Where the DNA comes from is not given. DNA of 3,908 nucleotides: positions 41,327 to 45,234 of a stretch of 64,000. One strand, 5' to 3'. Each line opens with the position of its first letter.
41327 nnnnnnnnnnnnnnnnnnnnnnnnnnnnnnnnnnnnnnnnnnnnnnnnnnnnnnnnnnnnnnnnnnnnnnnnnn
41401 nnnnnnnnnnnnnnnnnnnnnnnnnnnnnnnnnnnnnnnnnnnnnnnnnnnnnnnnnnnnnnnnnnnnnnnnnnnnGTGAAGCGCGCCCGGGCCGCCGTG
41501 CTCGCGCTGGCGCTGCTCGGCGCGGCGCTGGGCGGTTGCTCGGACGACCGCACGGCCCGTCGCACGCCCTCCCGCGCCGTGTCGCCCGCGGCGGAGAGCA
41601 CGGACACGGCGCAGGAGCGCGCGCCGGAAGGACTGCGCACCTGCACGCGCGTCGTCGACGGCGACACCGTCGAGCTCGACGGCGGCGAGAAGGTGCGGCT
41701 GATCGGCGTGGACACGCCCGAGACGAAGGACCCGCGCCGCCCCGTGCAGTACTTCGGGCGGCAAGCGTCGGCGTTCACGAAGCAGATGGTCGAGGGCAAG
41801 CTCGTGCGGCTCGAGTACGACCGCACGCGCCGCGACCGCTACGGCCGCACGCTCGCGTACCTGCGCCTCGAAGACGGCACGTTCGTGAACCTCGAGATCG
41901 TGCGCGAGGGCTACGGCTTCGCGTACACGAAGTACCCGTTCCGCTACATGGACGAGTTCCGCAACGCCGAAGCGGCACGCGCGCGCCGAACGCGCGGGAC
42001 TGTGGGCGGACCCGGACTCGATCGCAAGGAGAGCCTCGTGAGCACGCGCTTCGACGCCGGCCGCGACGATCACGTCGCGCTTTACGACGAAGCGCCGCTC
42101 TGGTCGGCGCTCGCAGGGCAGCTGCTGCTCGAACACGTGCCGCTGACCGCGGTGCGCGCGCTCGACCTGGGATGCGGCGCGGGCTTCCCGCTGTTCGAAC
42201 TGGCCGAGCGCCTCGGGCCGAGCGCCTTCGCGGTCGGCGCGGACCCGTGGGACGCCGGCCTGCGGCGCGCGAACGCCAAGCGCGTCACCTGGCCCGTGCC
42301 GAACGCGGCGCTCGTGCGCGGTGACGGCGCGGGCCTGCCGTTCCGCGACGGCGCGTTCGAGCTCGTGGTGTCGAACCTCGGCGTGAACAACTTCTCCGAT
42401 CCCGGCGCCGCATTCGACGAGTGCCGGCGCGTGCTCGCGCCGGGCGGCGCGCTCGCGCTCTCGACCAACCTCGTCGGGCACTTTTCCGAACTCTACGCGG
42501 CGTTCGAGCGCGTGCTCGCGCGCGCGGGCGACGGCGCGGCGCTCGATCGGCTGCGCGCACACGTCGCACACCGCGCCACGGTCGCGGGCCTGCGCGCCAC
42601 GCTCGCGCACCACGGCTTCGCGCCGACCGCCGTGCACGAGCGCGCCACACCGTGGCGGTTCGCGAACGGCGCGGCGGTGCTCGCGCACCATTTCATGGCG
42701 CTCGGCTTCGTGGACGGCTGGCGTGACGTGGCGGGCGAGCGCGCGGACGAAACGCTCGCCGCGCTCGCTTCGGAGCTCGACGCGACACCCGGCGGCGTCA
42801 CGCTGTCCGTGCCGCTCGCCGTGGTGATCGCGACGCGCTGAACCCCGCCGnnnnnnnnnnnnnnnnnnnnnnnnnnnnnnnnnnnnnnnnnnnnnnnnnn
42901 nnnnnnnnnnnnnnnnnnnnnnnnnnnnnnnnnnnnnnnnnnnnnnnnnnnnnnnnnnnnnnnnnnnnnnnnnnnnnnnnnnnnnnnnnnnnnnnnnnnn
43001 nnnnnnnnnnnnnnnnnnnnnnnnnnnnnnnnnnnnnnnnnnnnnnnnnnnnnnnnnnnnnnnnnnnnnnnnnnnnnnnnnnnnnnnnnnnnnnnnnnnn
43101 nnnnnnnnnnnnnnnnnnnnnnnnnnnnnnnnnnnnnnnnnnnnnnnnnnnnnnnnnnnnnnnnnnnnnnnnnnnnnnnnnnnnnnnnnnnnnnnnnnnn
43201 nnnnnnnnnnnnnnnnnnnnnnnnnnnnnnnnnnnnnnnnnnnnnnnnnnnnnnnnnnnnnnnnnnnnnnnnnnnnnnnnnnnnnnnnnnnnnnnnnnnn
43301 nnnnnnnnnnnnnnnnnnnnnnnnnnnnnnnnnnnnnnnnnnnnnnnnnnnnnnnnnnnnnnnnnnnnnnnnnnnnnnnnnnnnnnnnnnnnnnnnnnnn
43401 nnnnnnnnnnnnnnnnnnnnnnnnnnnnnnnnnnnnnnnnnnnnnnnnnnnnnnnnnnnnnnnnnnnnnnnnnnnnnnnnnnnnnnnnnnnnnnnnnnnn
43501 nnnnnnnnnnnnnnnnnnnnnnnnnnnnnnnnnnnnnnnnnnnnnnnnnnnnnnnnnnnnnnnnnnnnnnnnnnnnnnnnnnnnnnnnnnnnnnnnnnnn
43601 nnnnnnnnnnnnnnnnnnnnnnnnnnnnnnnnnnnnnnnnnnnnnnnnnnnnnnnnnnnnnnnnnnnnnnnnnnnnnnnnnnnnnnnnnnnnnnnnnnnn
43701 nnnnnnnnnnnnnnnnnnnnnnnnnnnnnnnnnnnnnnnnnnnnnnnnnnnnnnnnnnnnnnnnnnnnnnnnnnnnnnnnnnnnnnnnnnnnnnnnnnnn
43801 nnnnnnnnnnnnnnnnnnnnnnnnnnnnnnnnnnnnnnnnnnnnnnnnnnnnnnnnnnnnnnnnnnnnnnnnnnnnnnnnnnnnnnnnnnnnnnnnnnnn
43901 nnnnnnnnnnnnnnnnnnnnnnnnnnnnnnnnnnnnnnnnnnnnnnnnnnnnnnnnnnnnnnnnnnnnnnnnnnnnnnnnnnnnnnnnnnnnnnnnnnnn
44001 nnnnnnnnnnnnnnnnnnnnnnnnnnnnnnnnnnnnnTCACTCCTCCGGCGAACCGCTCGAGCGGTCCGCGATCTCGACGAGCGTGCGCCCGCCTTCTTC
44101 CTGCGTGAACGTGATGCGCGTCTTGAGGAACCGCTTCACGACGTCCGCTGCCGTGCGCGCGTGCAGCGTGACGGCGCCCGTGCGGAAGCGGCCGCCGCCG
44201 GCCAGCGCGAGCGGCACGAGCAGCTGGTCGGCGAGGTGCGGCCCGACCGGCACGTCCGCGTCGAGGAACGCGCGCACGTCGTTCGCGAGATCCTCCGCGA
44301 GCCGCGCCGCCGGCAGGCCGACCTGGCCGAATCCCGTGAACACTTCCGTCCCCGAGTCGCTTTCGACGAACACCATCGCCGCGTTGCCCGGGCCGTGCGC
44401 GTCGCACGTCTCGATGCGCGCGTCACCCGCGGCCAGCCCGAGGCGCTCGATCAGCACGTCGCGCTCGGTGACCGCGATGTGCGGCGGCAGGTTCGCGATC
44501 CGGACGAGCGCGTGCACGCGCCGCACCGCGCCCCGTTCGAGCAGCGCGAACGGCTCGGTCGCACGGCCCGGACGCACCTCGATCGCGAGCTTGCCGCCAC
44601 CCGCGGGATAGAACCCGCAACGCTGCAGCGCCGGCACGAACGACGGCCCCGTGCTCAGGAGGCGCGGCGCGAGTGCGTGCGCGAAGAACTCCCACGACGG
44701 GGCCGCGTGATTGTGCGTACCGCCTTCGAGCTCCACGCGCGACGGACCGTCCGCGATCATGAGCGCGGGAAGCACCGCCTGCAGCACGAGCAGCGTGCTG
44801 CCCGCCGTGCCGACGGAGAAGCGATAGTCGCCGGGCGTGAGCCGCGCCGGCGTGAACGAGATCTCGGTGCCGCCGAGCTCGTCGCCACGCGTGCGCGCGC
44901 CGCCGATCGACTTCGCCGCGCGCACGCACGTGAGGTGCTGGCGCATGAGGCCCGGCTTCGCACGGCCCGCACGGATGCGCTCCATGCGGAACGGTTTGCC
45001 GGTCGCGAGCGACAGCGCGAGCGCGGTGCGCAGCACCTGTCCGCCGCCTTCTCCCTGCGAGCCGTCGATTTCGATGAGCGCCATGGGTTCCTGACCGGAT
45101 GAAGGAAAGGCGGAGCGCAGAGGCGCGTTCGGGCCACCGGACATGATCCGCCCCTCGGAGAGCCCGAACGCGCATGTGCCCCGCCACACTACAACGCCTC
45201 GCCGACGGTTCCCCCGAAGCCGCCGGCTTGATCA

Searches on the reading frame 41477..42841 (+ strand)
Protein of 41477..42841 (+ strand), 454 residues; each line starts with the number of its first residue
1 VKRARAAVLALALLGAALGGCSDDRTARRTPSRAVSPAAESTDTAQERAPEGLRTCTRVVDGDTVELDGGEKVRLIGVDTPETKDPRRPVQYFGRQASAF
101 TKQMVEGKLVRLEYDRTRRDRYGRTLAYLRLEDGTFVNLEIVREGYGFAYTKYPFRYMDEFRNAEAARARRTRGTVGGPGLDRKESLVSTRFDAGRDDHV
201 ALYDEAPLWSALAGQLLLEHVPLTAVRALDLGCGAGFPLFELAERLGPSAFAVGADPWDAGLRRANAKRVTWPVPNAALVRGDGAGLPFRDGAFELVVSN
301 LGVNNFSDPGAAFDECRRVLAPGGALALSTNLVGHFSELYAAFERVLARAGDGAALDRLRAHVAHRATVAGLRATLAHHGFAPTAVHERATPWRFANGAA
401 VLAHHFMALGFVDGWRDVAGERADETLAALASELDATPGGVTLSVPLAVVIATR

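Call 17: search_protein_families(library=pfam, proteins=[window:41477-42841:+])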
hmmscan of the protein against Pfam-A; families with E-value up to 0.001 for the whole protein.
window:41477-42841:+ (454 aa): 7 families
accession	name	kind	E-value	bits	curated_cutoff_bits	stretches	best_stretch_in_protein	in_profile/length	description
PF00565.23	SNase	-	7.9e-22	78.2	21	1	72-170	1-100/107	Staphylococcal nuclease homologue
PF08241.18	Methyltransf_11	-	1.9e-18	67.3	21.2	1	229-327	1-94/95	Methyltransferase domain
PF13649.12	Methyltransf_25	-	8e-17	62.2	27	1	229-324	2-97/97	Methyltransferase domain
PF13847.12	Methyltransf_31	-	8.5e-14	51.9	27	1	226-330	5-111/145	Methyltransferase domain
PF01209.24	Ubie_methyltran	-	1.5e-11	44.5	20.1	1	223-349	46-176/233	ubiE/COQ5 methyltransferase family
PF08242.18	Methyltransf_12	-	1.9e-09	38.5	30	1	229-326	1-98/98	Methyltransferase domain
PF13489.12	Methyltransf_23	-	2.4e-09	37.5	27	1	227-382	25-160/164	Methyltransferase domain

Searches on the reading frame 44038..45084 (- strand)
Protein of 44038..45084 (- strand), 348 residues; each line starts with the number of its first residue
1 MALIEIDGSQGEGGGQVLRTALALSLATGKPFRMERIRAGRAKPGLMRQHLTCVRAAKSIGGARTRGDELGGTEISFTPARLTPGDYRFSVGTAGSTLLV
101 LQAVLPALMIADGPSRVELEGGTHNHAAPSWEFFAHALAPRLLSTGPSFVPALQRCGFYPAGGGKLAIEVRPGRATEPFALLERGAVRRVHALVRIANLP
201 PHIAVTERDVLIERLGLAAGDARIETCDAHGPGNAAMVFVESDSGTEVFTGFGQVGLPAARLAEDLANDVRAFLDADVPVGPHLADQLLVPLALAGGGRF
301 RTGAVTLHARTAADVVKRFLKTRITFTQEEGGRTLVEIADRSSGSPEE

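Call 17: search_protein_families(library=pfam, proteins=[window:44038-45084:-])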
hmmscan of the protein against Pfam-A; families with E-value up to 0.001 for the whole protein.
window:44038-45084:- (348 aa): 2 families
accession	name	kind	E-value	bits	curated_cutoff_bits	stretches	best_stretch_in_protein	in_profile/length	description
PF01137.26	RTC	-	4.4e-70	235.8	27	1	11-325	2-220/221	RNA 3'-terminal phosphate cyclase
PF05189.18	RTC_insert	-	1.1e-09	39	23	1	182-273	1-100/102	RNA 3'-terminal phosphate cyclase (RTC), insert domain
